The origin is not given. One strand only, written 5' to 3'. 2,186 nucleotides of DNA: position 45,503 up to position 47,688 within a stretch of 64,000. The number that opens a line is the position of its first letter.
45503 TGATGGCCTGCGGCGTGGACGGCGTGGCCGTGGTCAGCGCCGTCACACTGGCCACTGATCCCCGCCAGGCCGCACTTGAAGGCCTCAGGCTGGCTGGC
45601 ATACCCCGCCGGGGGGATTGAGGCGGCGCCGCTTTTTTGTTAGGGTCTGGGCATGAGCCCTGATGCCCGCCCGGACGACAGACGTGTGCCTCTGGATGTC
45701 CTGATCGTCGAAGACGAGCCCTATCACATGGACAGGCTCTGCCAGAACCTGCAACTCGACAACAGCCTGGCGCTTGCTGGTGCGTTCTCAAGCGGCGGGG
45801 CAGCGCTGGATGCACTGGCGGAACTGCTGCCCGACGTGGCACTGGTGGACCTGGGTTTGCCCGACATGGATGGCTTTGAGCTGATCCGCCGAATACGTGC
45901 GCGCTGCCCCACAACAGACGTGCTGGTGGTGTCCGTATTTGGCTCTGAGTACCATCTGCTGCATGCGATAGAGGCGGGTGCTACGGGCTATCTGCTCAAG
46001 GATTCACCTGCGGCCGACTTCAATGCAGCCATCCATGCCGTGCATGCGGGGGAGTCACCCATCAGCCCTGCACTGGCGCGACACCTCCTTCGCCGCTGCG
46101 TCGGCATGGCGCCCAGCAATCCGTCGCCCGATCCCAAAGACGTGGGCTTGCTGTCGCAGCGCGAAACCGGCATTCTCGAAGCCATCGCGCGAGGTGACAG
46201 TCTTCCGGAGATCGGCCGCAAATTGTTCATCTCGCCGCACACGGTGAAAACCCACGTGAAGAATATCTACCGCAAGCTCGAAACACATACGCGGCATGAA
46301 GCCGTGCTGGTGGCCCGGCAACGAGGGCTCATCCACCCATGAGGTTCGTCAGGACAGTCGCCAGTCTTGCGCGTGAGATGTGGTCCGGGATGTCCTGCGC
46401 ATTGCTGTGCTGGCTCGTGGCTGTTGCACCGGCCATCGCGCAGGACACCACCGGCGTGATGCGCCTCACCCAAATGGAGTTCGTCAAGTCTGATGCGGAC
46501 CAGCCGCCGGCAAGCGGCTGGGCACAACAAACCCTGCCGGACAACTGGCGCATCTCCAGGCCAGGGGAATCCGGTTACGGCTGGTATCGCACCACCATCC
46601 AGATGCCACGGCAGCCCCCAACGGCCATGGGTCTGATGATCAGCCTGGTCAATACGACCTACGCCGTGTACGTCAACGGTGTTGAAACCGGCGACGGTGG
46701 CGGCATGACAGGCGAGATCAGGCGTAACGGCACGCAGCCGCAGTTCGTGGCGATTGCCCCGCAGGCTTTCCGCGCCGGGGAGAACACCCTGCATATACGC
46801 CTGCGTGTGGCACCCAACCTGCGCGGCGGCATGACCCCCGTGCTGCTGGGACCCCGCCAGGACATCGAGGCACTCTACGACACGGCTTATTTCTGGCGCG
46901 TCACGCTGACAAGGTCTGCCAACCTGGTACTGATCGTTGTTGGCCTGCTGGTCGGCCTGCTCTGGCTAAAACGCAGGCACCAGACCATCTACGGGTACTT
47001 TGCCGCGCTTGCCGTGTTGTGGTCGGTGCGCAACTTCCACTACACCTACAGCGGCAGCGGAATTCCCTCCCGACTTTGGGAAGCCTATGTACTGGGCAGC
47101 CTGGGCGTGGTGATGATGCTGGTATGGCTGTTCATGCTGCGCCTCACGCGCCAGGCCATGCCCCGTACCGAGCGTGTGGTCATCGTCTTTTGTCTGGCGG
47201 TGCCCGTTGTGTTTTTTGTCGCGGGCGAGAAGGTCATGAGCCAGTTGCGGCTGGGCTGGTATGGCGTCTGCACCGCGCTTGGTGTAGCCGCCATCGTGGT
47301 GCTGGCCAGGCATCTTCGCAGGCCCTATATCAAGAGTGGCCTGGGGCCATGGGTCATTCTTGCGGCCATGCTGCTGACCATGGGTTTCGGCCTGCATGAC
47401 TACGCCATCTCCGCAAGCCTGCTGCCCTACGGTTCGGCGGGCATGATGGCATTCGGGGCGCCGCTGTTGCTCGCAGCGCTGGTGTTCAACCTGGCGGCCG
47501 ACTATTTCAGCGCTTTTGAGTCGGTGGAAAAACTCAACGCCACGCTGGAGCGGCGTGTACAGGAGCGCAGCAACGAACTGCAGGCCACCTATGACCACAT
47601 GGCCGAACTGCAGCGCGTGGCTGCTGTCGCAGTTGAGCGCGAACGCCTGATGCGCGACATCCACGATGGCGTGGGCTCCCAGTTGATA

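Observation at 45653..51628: Compact six-gene operon of uncharacterised exported and membrane proteins behind a 7TMR-DISM two-component system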

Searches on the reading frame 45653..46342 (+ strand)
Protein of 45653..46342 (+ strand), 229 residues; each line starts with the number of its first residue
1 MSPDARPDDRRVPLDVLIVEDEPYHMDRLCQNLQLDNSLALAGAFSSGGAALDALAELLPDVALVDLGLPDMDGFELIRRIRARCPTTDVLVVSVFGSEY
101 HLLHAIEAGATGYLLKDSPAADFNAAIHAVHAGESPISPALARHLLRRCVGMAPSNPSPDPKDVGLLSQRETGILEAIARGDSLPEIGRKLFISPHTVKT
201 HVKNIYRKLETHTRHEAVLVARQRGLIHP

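Call 3: search_protein_families(library=pfam, proteins=[window:45653-46342:+], max_evalue=1)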
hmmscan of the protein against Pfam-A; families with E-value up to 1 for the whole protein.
window:45653-46342:+ (229 aa): 6 families
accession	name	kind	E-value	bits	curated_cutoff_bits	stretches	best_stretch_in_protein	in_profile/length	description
PF00072.30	Response_reg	-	2.3e-21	76.5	30.2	1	16-127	1-110/111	Response regulator receiver domain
PF00196.25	GerE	-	1.2e-17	63.7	23.5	1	167-221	3-57/57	Bacterial regulatory proteins, luxR family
PF13936.12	HTH_38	-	0.0061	16.7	27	1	174-203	13-42/44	Helix-turn-helix domain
PF13384.12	HTH_23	-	0.01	16.1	24.6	1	174-200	10-36/50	Homeodomain-like domain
PF12802.13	MarR_2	-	0.12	13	27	0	168-205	4-44/61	MarR family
PF13518.12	HTH_28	-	0.19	12.3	25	1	174-203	5-34/52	Helix-turn-helix domain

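Call 4: search_protein_families(library=ncbifam, proteins=[window:45653-46342:+], max_evalue=1)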
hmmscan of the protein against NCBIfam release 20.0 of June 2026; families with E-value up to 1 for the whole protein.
window:45653-46342:+ (229 aa): 116 families (the best 25 are shown)
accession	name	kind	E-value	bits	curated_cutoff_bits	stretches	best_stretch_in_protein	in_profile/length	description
NF047785.1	respo_reg_MadR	equivalog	1.1e-36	126.1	300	1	15-227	2-209/209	MadR family response regulator transcription factor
NF007935.0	PRK10651.1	equivalog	1.4e-36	125.7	250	1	14-223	7-212/216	two-component system response regulator NarL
NF011896.0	PRK15369.1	equivalog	7.1e-32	110.7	242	1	14-226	4-209/211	two component system response regulator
NF052445.1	RespRegMctR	equivalog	1e-31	109.9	300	1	14-221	2-199/205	two-component system response regulator MctR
NF007708.0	PRK10403.1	equivalog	3.5e-28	98.5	343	1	12-225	5-213/215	nitrate/nitrite response regulator protein NarP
NF007018.1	PRK09483.1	equivalog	8.1e-21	74.7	280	1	16-227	4-209/217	UvrY/SirA/GacA family response regulator transcription factor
NF007419.0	PRK09958.1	equivalog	1e-19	71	251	1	16-221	3-198/204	acid-sensing system DNA-binding response regulator EvgA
NF007685.0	PRK10360.1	equivalog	6.9e-17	61.9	258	1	19-212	7-183/196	response regulator transcription factor UhpA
NF007403.0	PRK09935.1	equivalog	7.1e-17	61.7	271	1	49-225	39-208/210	fimbria biosynthesis transcriptional regulator FimZ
NF008296.0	PRK11083.1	equivalog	1.7e-14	53.8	273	1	15-126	5-113/228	two-component system response regulator CreB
NF007505.1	PRK10100.1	equivalog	6.9e-14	52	250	1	126-222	109-200/204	biofilm master transcriptional regulator CsgD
NF006900.1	PRK09390.1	equivalog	1.9e-13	50.4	255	1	16-219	7-195/203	response regulator FixJ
NF009206.0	PRK12555.1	subfamily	3.1e-13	49.4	342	1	15-114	2-102/340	chemotaxis-specific protein-glutamate methyltransferase CheB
NF001965.0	PRK00742.1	subfamily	3.4e-13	49.5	293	1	15-118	5-109/357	chemotaxis-specific protein-glutamate methyltransferase CheB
NF041733.1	resp_reg_CseB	equivalog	4.4e-13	49.1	350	1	15-130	2-114/228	two-component system response regulator CseB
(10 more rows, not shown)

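Call 38: search_protein_families(library=padloc, proteins=[window:45653-46342:+], max_evalue=0.1)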
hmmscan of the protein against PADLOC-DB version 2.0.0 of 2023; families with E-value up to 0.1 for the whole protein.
window:45653-46342:+ (229 aa): 4 families
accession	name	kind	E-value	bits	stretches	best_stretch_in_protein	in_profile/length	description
PDLC01851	CARF3--CARF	-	2.9e-07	28.2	1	167-223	210-264/279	-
PDLC01855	CARF3--CARF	-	0.00041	18.1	1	167-209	218-260/288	-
PDLC04725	PDC-M60B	-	0.00042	18.2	1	15-73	5-63/158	-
PDLC01848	CARF3--CARF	-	0.0013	16.4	1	168-207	136-175/197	-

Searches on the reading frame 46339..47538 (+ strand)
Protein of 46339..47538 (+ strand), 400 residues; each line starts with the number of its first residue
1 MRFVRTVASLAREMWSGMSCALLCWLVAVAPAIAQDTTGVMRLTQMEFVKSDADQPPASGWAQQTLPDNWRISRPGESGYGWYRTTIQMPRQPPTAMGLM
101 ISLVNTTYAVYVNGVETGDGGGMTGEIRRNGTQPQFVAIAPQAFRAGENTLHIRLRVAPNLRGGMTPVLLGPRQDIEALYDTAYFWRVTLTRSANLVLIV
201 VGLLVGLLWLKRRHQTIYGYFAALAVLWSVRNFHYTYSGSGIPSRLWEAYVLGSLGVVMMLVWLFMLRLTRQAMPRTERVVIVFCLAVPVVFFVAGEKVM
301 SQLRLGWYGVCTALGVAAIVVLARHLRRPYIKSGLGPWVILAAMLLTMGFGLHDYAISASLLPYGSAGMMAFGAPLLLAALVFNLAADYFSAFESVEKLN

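Call 76: find_homologous_proteins(query=window:46339-47538:+, max_evalue=1e-10)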
Query window:46339-47538:+ (400 aa): 82 proteins with E <= 1e-10 among 8000 candidates.
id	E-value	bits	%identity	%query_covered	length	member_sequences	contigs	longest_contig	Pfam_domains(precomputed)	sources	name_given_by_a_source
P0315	2.2e-236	802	93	95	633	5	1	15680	PF02518.32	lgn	-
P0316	5.7e-229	778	91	95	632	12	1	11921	PF02518.32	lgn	-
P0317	4.6e-178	610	71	97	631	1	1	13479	PF02518.32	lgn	-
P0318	2.4e-162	559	63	96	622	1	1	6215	PF02518.32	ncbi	-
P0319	6.5e-162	557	64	95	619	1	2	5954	PF07695.18,PF02518.32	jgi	jgi:signal transduction histidine kinase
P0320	8.9e-161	553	65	94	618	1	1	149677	PF13581.13,PF02518.32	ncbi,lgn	ncbi:MAG: ATP-binding protein [Polaromonas sp.]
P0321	2.8e-160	552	65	95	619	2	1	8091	PF13581.13,PF02518.32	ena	-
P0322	8.1e-155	534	62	97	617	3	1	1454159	PF02518.32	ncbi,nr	ncbi:MAG: hypothetical protein KIS62_02080 [Ramlibacter sp.]|nr:hypothetical protein [Ramlibacter sp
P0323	8.7e-155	534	66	90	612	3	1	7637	PF13581.13,PF02518.32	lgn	-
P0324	6.4e-152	524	66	90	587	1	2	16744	PF02518.32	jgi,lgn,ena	-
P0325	7.3e-150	518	61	95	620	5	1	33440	PF02518.32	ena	-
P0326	1.3e-149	517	64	90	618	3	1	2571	PF13581.13,PF02518.32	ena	-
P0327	5.7e-145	501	60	95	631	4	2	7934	PF02518.32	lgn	-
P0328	2.1e-120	421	54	95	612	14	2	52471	PF02518.32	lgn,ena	-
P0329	2.1e-119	417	52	91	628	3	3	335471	PF13581.13,PF02518.32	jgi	jgi:signal transduction histidine kinase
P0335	5.6e-111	389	52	92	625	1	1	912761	PF13581.13,PF02518.32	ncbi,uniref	ncbi:sensor histidine kinase [Caenimonas terrae]|uniref:histidine kinase n=1 Tax=Caenimonas terrae T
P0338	1.6e-108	381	50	95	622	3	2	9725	PF13581.13,PF07695.18,PF02518.32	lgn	-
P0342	6.0e-107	376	50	91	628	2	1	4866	PF13581.13,PF07695.18,PF02518.32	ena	-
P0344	2.3e-106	374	51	89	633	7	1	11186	PF07695.18,PF02518.32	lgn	-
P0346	1.0e-105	372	49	90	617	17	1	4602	PF13581.13,PF07695.18,PF02518.32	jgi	-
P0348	4.6e-105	370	49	92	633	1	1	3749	PF07695.18,PF02518.32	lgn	-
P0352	1.1e-103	365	48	90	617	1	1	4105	PF13581.13,PF07695.18,PF02518.32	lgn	-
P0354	1.6e-103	365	49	91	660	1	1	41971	PF13581.13,PF07695.18,PF02518.32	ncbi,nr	ncbi:MAG: ATP-binding protein [Bdellovibrionales bacterium]|nr:ATP-binding protein [Ramlibacter sp.]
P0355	1.9e-103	365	49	90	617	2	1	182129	PF13581.13,PF07695.18,PF02518.32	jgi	jgi:signal transduction histidine kinase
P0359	2.9e-102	361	52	85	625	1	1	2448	PF13581.13,PF07695.18,PF02518.32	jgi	jgi:signal transduction histidine kinase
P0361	7.1e-102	360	49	90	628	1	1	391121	PF02518.32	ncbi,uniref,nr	ncbi:hypothetical protein H8N03_11110 [Ramlibacter sp. USB13]|uniref:histidine kinase n=1 Tax=Ramlib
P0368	9.0e-99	349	56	74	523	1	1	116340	PF13581.13,PF07695.18,PF02518.32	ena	-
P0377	1.5e-94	335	46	93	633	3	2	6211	PF13581.13,PF07695.18,PF02518.32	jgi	jgi:signal transduction histidine kinase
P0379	4.4e-94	334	47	88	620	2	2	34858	PF13581.13,PF07695.18,PF02518.32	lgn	-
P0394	9.8e-17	79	28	90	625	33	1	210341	PF13581.13,PF07695.18,PF02518.32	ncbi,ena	-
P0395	1.5e-16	79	26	72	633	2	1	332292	PF13581.13,PF07695.18,PF02518.32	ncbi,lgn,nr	ncbi:MAG: hypothetical protein JNM76_06840 [Betaproteobacteria bacterium]|nr:hypothetical protein [B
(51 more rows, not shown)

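Call 77: find_encoding_contigs(protein=P0335, flank=6000, max_places=1)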
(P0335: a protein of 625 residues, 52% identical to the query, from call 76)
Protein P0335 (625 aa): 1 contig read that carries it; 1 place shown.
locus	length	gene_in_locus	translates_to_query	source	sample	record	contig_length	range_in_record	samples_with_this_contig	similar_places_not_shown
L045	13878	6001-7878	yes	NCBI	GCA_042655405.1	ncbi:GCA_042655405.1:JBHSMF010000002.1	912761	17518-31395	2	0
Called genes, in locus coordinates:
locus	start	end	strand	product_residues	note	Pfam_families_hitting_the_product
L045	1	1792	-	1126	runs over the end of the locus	PF05567:T4P_PilY1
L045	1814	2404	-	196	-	-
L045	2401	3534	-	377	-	PF16074:PilW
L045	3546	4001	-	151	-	-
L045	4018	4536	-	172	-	PF07963:N_methyl, PF12019:GspH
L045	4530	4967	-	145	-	PF07963:N_methyl, PF16732:ComP_DUS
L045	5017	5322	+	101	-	-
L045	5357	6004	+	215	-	PF00072:Response_reg, PF00196:GerE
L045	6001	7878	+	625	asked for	PF13581:HATPase_c_2, PF02518:HATPase_c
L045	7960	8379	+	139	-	-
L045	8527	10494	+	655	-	PF27052:Lysyl_endopep_N, PF13365:Trypsin_2 (weak), PF18885:DUF5648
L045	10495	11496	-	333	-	PF03401:TctC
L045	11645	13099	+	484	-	PF01134:GIDA (faint), PF01266:DAO (weak), PF03486:HI0933_like (faint), PF12831:FAD_oxidored, PF13450:NAD_binding_8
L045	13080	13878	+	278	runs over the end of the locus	PF09339:HTH_IclR, PF01614:IclR_C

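Call 78: find_encoding_contigs(protein=P0361, flank=6000, max_places=1)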
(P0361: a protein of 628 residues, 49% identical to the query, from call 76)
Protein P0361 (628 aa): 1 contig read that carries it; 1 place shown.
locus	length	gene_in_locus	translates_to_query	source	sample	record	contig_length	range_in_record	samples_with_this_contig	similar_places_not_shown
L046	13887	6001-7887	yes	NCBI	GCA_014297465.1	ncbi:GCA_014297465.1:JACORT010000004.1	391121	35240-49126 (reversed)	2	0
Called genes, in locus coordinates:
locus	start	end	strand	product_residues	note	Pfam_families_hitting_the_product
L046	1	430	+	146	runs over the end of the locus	PF10604:Polyketide_cyc2, PF03364:Polyketide_cyc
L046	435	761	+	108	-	PF03658:Ub-RnfH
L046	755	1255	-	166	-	PF13511:DUF4124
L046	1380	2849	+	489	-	PF00478:IMPDH, PF00571:CBS, PF03060:NMO (weak)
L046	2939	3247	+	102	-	PF02604:PhdYeFM_antitox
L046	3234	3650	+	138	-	PF01850:PIN (weak)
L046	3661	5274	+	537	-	PF00117:GATase, PF07722:Peptidase_C26, PF02540:NAD_synthase (weak), PF00958:GMP_synt_C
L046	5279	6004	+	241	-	PF00072:Response_reg, PF00196:GerE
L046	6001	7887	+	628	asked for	PF02518:HATPase_c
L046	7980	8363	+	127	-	-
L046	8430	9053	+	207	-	PF04299:FMN_bind_2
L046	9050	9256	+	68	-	-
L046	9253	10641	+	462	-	PF00383:dCMP_cyt_deam_1, PF14437:MafB19-deam, PF14439:Bd3614-deam (weak), PF00561:Abhydrolase_1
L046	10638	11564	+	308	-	PF02016:Peptidase_S66, PF17676:Peptidase_S66C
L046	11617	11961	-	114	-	-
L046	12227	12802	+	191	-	-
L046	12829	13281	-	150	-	PF00582:Usp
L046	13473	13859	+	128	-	PF00072:Response_reg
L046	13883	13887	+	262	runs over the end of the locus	PF00027:cNMP_binding, PF13545:HTH_Crp_2, PF00325:Crp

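Call 79: find_encoding_contigs(protein=P0322, flank=6000, max_places=1)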
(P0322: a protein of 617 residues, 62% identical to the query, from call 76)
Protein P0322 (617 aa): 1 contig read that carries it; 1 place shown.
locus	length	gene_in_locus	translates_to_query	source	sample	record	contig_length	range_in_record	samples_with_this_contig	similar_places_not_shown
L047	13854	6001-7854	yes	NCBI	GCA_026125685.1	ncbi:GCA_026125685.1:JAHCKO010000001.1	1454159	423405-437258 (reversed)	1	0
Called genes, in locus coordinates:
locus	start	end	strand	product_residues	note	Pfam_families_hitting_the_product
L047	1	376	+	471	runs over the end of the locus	PF00919:UPF0004, PF04055:Radical_SAM, PF18693:TRAM_2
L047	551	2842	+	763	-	PF08206:OB_RNB, PF17876:CSD2, PF00773:RNB, PF00575:S1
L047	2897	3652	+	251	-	PF00106:adh_short, PF08659:KR, PF13561:adh_short_C2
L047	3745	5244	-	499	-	PF03853:YjeF_N, PF01256:Carb_kinase, PF08543:Phos_pyr_kin (weak)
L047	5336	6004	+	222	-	PF00072:Response_reg, PF00196:GerE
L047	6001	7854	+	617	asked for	PF02518:HATPase_c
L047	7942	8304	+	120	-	-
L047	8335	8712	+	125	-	PF05154:TM2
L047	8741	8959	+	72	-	-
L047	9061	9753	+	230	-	-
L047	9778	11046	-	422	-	PF00070:Pyr_redox (faint), PF01266:DAO, PF03486:HI0933_like (faint), PF07992:Pyr_redox_2 (faint), PF13450:NAD_binding_8 (weak)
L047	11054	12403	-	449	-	PF01425:Amidase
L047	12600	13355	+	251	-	PF00318:Ribosomal_S2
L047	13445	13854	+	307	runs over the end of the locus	PF00889:EF_TS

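Call 80: find_encoding_contigs(protein=P0329, flank=6000, max_places=1)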
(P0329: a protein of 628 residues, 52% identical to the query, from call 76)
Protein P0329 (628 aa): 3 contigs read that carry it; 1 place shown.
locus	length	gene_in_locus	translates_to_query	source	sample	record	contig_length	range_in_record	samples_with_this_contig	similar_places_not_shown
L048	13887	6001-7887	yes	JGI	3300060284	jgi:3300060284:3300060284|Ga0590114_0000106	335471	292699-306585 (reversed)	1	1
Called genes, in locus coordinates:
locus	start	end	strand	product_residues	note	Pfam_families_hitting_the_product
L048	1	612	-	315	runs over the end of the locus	PF00126:HTH_1, PF03466:LysR_substrate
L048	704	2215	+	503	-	PF00171:Aldedh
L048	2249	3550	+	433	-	PF04389:Peptidase_M28 (weak), PF01546:Peptidase_M20, PF07687:M20_dimer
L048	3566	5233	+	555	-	PF00732:GMC_oxred_N, PF00890:FAD_binding_2 (faint), PF05199:GMC_oxred_C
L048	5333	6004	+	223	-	PF00072:Response_reg, PF00196:GerE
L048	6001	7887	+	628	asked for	PF02518:HATPase_c, PF13581:HATPase_c_2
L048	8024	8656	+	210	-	PF00652:Ricin_B_lectin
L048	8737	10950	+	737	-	-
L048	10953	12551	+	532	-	-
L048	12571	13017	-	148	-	-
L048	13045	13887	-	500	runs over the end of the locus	PF00909:Ammonium_transp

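Call 84: search_protein_families(library=pfam, proteins=[L046:7980-8363:+, L047:9061-9753:+, L048:8737-10950:+, L048:10953-12551:+], max_evalue=0.1)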
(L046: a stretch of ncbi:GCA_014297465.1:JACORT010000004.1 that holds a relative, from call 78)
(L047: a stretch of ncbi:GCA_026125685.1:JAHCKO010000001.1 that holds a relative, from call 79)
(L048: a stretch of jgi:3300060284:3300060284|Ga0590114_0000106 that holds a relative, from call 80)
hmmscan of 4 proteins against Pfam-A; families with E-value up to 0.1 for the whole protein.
L046:7980-8363:+ (127 aa): 0 families

L047:9061-9753:+ (230 aa): 1 family
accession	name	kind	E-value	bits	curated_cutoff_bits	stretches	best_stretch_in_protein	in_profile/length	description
PF02837.24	Glyco_hydro_2_N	-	0.098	13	28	0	150-208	40-102/169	Glycosyl hydrolases family 2, sugar binding domain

L048:8737-10950:+ (737 aa): 0 families

L048:10953-12551:+ (532 aa): 0 families
